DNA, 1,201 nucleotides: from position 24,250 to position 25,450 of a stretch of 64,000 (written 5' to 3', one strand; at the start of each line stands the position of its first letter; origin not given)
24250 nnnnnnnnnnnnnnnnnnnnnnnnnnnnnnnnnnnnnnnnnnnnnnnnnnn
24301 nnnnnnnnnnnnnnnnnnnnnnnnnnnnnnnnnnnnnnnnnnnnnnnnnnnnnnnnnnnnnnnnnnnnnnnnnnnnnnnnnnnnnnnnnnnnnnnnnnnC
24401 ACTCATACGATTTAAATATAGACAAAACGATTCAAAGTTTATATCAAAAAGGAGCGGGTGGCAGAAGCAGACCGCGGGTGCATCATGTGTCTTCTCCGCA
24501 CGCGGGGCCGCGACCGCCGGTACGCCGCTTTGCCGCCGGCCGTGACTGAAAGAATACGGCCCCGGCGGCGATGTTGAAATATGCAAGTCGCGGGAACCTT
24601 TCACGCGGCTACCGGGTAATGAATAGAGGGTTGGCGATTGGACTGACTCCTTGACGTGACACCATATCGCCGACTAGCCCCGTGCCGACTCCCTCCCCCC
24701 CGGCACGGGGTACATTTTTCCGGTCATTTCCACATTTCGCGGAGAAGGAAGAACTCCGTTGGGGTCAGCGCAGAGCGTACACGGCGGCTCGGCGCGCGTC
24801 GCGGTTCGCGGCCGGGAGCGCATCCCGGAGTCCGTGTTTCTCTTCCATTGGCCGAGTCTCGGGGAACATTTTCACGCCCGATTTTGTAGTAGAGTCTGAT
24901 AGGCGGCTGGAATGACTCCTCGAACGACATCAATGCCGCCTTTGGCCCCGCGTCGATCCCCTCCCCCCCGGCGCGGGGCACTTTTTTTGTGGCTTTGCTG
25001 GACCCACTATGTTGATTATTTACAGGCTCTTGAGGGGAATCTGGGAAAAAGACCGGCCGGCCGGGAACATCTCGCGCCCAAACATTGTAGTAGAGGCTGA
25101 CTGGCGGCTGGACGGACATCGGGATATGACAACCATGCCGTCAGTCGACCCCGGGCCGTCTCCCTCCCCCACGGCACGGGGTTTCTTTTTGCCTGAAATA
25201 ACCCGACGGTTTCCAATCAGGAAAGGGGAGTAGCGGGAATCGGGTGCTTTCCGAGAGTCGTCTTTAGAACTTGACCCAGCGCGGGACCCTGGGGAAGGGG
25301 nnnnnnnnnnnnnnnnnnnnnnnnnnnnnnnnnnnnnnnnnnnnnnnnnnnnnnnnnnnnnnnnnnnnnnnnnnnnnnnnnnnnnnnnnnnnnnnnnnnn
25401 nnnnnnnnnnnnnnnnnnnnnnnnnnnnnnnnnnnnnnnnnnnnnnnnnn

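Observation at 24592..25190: Three tandem sRNA-like paralogues with a covarying stem and C-rich anti-Shine-Dalgarno loops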

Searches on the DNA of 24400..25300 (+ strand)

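Call 4: search_rna_families(source=window, start=24400, end=25300, threshold=evalue, max_evalue=10, show_alignments=3)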
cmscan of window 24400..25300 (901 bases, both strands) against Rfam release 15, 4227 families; matches with E-value up to 10: 10.
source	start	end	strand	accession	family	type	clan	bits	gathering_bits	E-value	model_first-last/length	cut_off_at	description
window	25072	25198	+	RF01719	Pseudomon-1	Gene; sRNA;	-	28.1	50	0.0029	1-116/116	no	Pseudomon-1/ErsA RNA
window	24899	24988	+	RF02344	ar14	Gene; sRNA;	-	21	58.8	0.14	1-123/123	no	Alphaproteobacterial ar14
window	24874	24994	+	RF01719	Pseudomon-1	Gene; sRNA;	-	19.1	50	0.43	1-116/116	no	Pseudomon-1/ErsA RNA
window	24672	24715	-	RF04006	mir-9338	Gene; miRNA;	-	18.4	98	0.52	1-67/67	no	mir-9338 microRNA precursor family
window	24606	24726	+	RF01719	Pseudomon-1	Gene; sRNA;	-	15.4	50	3.5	1-116/116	no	Pseudomon-1/ErsA RNA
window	24947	25000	+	RF02136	HTT-AS1_3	Gene; lncRNA;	-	15.2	70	3.2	1-60/60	no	HTT antisense RNA 1 conserved region 3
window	24946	24990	+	RF02401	ClpQY_promoter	Cis-reg;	-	15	42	1.5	1-31/57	no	ClpQY promoter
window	24950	24991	-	RF01323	CRISPR-DR10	Gene; CRISPR;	-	13.6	39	9.7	1-37/37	no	CRISPR RNA direct repeat element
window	24900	24989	-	RF02632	Hrs10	Gene; sRNA;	-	12.9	108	6.2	1-148/148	no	Hfq-regulated sRNA 10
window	25099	25128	-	RF01973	H19_2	Gene; lncRNA;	-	11.8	50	3.6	1-69/69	no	H19 conserved region 2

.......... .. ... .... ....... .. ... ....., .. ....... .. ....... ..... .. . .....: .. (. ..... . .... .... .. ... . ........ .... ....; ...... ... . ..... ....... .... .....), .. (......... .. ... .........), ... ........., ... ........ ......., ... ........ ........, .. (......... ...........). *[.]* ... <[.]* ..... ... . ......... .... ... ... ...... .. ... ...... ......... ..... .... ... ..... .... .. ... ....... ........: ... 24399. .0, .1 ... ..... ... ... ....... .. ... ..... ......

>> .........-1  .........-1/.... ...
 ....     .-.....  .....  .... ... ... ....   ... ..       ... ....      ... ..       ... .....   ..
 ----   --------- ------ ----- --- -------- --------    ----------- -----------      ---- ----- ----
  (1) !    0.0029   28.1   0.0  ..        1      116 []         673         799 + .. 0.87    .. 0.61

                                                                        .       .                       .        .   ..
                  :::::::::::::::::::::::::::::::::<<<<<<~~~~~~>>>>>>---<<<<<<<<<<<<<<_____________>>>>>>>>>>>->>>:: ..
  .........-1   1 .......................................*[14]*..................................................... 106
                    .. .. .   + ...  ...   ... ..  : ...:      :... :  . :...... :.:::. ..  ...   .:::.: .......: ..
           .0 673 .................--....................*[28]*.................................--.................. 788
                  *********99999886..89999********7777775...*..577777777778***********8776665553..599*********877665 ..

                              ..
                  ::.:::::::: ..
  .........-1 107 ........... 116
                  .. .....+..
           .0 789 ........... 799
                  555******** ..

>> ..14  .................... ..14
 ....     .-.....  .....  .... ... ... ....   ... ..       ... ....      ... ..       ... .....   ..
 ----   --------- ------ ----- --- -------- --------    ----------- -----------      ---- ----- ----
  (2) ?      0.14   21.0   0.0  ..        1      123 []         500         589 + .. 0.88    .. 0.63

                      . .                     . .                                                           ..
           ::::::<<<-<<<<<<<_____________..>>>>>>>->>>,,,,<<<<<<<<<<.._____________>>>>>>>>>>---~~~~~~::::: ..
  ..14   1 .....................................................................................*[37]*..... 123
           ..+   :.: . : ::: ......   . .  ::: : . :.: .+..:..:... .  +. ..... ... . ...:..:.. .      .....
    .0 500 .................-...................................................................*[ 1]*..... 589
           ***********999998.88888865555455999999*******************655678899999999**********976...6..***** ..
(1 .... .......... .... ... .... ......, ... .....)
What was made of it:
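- On Rfam RF01719 Pseudomon-1/ErsA: The three copies score 28.1, 19.1 and 15.4 bits (call 4).
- On Rfam RF02344 ar14 (cuckoo/CcsR): Copy B scores 21 bits (call 4).
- Closest known: ErsA / Pseudomon-1. Same: It is the best cmscan hit, over the full model length (call 4).
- Closest known: CcsR1-4 / alpha-r14 'cuckoo' RNAs. Same: There is a weak cmscan hit to copy B (call 4).
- Its Rfam consensus also has a CCCCUCCCC terminator loop, which explains the weak cmscan hit (call 4).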

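Call 13: build_rna_model(alignment_id=A2)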
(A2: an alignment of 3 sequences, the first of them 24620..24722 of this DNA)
Model R1 built from alignment A2 (3 sequences, 105 columns); structure: RNAalifold consensus.
model positions 104; base pairs 24; branch points 1; effective number of sequences 1.22; information 0.59 bits per position. Calibrated on 0.2 Mb of random sequence (short: E-values are rough).
structure used (alignment columns):
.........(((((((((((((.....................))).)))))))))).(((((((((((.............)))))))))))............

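Call 14: search_with_rna_model(model_id=R1, sources=[window, L001, L002, L003, L004, L005, L006, L007, L008, L009, L010, L011, L012, L013, L014, L015, L016, L017, L018, L019, L020, L022, L038, L048, L050, L069], max_evalue=10, show_alignments=6)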
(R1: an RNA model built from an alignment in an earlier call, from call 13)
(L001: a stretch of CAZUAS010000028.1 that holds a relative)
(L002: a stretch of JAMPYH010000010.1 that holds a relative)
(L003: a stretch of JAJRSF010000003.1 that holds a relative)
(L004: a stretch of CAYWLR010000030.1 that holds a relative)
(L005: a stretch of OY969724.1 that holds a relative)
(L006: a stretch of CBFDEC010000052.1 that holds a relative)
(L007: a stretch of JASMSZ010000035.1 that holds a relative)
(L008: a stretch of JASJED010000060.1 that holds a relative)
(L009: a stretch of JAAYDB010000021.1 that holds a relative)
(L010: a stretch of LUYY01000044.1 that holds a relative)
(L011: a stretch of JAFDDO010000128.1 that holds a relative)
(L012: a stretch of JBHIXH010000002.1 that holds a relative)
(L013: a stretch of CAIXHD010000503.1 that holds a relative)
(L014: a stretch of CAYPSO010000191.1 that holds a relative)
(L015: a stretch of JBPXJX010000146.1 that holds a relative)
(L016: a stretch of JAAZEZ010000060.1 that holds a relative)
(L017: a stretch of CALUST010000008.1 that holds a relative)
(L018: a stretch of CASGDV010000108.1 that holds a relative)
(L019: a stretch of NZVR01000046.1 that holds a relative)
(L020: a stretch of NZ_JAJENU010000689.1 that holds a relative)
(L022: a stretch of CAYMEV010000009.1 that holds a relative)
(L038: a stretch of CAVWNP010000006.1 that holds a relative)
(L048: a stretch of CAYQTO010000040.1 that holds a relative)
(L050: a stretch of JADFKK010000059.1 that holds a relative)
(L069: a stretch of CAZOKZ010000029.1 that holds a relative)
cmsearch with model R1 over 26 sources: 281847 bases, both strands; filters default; matches with E-value up to 10: 18.
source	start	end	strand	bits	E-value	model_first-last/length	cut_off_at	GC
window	25090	25193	+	114.9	2.4e-33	1-104/104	no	0.64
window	24620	24722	+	111.9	2e-32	1-104/104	no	0.6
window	24889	24990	+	103.7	7.5e-30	1-104/104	no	0.62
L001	5516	5622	-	54.1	2.3e-14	1-104/104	no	0.52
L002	5491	5579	-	41.4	2.1e-10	1-104/104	no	0.65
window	23311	23391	-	12.8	0.19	1-104/104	no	0.57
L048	2513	2623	-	11.4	0.53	1-104/104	no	0.68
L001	6964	7054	+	11.4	0.53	1-104/104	no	0.63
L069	7581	7655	-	11.1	0.64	1-104/104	no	0.64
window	51360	51459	-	10.2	1.2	1-104/104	no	0.67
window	53367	53389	-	10.1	1.3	65-87/104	no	0.83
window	19145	19171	-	10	1.4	63-89/104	no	0.67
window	1332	1425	-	9.9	1.5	1-104/104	no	0.61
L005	3129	3185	-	9.5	2.1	1-104/104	no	0.47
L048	7439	7527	+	9.5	2.1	1-104/104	no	0.71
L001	9119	9204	+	9.2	2.5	1-104/104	no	0.57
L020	710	783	+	8.6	3.9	1-104/104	no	0.61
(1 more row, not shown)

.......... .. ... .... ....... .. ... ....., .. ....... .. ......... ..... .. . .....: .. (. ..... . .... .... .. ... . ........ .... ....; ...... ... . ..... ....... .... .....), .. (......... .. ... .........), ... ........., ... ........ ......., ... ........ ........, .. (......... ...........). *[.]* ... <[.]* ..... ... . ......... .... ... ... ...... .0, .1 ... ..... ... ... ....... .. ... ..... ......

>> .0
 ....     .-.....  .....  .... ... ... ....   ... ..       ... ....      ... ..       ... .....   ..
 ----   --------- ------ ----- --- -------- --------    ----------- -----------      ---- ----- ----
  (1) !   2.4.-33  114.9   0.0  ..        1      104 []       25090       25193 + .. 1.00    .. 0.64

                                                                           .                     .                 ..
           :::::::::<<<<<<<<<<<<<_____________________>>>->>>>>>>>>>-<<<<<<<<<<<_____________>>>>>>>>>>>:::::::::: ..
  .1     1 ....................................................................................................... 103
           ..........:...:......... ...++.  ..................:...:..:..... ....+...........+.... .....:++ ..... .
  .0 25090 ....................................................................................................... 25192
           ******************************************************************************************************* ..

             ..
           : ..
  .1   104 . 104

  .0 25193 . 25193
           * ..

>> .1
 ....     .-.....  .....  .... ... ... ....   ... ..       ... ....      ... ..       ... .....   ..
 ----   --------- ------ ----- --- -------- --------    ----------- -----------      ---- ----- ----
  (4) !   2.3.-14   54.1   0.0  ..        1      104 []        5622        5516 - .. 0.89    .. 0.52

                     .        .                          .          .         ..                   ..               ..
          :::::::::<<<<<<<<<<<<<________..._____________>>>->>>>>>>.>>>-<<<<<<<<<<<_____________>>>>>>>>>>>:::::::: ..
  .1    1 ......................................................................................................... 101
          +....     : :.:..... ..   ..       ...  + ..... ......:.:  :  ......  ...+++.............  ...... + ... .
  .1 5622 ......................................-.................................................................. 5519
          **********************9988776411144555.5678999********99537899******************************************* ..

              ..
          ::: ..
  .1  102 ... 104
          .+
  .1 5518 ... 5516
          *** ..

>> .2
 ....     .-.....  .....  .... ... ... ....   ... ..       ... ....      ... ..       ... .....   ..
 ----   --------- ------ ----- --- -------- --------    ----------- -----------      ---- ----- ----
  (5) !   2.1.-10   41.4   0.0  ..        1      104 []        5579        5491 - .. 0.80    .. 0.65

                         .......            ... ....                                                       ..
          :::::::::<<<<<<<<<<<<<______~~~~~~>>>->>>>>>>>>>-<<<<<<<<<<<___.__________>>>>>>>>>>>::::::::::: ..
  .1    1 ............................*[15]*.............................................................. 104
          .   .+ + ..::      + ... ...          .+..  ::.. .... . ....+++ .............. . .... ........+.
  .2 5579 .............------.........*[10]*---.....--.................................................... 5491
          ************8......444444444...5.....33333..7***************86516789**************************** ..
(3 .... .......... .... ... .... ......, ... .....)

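Call 22: search_with_rna_model(model_id=R1, sources=[L081, L083, L084, L003, L004, L005], max_evalue=10, show_alignments=5)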
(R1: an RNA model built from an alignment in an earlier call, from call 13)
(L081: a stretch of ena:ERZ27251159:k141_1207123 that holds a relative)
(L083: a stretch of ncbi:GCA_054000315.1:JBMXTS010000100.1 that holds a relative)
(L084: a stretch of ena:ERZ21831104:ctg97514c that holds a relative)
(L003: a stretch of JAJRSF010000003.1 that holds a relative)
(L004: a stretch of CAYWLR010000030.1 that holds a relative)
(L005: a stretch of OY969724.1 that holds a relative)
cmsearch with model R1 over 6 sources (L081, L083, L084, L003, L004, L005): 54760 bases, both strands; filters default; matches with E-value up to 10: 6.
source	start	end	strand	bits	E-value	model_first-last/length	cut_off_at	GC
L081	5539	5643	-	81.9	9.3e-24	1-104/104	no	0.56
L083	7676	7782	-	43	1.3e-11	1-104/104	no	0.58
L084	7750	7858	-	33.9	9.2e-09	1-104/104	no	0.58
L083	9226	9353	-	11.1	0.12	1-104/104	no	0.54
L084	9300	9374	-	10.3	0.23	1-104/104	no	0.48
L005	3129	3185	-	9.5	0.41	1-104/104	no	0.47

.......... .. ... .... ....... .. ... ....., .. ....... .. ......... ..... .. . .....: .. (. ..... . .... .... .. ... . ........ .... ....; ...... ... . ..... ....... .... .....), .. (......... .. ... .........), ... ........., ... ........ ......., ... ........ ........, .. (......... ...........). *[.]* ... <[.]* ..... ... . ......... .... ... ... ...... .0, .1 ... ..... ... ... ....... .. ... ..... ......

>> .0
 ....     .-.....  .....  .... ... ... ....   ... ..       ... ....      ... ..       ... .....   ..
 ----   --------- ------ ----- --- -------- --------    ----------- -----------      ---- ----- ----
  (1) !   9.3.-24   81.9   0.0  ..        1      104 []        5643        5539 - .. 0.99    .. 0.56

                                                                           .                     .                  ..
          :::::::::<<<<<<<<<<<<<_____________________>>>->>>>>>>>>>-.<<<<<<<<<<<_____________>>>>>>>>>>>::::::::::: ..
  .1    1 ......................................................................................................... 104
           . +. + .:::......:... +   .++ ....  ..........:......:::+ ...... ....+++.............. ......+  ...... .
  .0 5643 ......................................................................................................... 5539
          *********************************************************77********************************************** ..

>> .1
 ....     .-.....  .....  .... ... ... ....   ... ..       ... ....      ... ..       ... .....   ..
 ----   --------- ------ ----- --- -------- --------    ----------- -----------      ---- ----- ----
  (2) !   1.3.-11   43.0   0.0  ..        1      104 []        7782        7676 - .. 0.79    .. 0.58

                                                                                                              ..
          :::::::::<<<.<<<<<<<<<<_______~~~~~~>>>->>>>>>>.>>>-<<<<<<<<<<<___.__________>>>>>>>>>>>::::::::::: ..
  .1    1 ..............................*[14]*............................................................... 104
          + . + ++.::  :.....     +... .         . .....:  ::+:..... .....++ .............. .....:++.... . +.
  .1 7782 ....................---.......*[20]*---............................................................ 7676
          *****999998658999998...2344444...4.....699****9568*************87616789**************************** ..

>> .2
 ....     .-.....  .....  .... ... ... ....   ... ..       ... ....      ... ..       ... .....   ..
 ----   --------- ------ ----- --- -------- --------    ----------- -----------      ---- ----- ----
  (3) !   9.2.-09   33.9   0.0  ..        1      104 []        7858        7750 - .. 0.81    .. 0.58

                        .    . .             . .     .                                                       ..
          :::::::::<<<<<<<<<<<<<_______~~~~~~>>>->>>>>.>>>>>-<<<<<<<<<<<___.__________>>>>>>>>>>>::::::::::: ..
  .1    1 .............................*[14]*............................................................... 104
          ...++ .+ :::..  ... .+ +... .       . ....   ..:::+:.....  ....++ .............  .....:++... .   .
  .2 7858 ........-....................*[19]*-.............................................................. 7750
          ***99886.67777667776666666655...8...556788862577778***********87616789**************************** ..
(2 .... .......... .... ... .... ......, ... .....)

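Call 29: search_with_rna_model(model_id=R1, sources=[L085, L087, L088, L089, L090, L091, L092, L093, L094, L095, L096, L097, L098, L099, L100, L101, L102, L103, L104, L105, L106, L107, L108, L109, L110, L111, L112, L113, L114, L115, L116], max_evalue=1)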
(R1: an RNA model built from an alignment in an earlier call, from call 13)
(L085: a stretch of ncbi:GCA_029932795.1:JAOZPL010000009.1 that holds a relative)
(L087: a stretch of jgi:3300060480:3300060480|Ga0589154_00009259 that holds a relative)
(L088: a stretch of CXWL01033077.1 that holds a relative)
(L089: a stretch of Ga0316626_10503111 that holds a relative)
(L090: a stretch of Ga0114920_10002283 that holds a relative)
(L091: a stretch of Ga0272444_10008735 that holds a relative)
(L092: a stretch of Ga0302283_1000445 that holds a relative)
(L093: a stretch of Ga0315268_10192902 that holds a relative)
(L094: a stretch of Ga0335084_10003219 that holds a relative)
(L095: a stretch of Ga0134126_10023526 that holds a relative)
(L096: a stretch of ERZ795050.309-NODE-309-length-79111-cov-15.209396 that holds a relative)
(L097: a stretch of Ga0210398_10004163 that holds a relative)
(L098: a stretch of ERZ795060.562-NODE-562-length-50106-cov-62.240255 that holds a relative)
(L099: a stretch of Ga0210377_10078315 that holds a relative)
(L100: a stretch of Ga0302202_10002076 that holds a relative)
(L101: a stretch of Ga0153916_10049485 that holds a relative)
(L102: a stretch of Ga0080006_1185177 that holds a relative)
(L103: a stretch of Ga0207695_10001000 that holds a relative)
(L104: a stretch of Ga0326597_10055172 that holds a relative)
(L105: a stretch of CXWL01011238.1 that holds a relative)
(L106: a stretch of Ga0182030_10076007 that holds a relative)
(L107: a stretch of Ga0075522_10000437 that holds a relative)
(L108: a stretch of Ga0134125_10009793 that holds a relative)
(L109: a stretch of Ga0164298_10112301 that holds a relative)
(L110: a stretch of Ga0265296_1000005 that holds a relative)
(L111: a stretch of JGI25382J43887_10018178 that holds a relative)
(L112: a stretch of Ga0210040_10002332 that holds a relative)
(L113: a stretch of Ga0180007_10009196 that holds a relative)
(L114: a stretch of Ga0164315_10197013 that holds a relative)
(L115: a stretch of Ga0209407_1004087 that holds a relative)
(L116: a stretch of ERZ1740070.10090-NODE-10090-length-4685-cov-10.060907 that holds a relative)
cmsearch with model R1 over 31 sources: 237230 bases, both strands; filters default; matches with E-value up to 1: 22.
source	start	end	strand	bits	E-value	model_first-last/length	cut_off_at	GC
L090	2109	2213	+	81.9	4e-23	1-104/104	no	0.56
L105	319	421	+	80.5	1.1e-22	1-104/104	no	0.55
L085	5536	5641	-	79.5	2.2e-22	1-104/104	no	0.56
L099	270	372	+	77.9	6.9e-22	1-104/104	no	0.54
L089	316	416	+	71.4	7.9e-20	1-104/104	no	0.58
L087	5937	6036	-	50.2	3.3e-13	3-104/104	5'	0.53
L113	7275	7378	+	45.7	8.5e-12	1-104/104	no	0.61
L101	1416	1517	-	45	1.4e-11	1-104/104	no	0.59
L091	5005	5114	-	44.2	2.4e-11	1-104/104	no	0.59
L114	662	768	-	43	5.8e-11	1-104/104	no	0.58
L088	5219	5301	-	38.9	1.1e-09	1-104/104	no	0.63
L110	5229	5298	-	22.7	0.00013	1-104/104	no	0.74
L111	311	403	+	18.4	0.0029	1-104/104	no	0.69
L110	7852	7921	+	16.9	0.0086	1-104/104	no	0.71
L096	8825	8851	+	12.3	0.24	63-89/104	no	0.78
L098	12025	12051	-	12.3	0.24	63-89/104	no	0.78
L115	4958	4984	-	12.3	0.24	63-89/104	no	0.78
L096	13814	13846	-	11.9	0.3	60-92/104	no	0.7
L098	7030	7062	+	11.9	0.3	60-92/104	no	0.7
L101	1534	1618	+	11.5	0.41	1-104/104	no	0.52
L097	4582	4684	-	11.1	0.54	1-104/104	no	0.71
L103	2496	2584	+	11.1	0.55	1-104/104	no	0.74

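Call 31: search_with_rna_model(model_id=R1, sources=[window, L001, L002, L081, L083, L084, L085, L087, L105, L099, L089, L113, L101, L091, L088], max_evalue=0.00001, make_alignment=true)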
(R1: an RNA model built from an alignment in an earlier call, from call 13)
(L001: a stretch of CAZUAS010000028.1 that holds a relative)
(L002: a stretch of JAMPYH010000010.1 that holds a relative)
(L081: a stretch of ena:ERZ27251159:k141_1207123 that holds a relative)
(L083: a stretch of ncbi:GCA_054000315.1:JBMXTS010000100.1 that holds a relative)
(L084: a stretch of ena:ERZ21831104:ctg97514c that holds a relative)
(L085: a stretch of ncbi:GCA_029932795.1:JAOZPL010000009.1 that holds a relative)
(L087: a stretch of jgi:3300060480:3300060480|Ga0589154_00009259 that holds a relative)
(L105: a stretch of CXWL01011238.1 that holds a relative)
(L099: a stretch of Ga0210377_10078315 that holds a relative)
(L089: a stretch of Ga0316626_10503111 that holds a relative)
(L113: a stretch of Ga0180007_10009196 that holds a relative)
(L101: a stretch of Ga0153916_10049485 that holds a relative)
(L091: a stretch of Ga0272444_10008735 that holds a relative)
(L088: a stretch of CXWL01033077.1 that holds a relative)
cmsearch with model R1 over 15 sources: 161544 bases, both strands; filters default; matches with E-value up to 0.00001: 17.
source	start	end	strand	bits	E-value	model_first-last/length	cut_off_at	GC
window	25090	25193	+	114.9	1.4e-33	1-104/104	no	0.64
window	24620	24722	+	111.9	1.1e-32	1-104/104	no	0.6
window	24889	24990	+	103.7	4.3e-30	1-104/104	no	0.62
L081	5539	5643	-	81.9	2.8e-23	1-104/104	no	0.56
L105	319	421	+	80.5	7.7e-23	1-104/104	no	0.55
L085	5536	5641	-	79.5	1.5e-22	1-104/104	no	0.56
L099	270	372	+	77.9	4.7e-22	1-104/104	no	0.54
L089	316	416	+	71.4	5.4e-20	1-104/104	no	0.58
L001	5516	5622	-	54.1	1.3e-14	1-104/104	no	0.52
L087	5937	6036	-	50.2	2.2e-13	3-104/104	5'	0.53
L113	7275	7378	+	45.7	5.8e-12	1-104/104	no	0.61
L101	1416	1517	-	45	9.5e-12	1-104/104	no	0.59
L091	5005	5114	-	44.2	1.6e-11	1-104/104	no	0.59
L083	7676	7782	-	43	3.9e-11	1-104/104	no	0.58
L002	5491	5579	-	41.4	1.2e-10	1-104/104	no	0.65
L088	5219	5301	-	38.9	7.3e-10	1-104/104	no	0.63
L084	7750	7858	-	33.9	2.7e-08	1-104/104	no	0.58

Alignment A3: 17 matches aligned to the model, 145 columns, each read 5' to 3' on its own strand. Consensus structure (alignment columns), stored with it:
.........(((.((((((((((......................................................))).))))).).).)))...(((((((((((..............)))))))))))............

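Call 69: build_rna_model(alignment_id=A3)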
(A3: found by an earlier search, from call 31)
Model R2 built from alignment A3 (17 sequences, 145 columns); structure: stored with the alignment.
model positions 103; base pairs 24; branch points 1; effective number of sequences 2.23; information 0.59 bits per position. Calibrated on 0.2 Mb of random sequence (short: E-values are rough).
structure used (alignment columns):
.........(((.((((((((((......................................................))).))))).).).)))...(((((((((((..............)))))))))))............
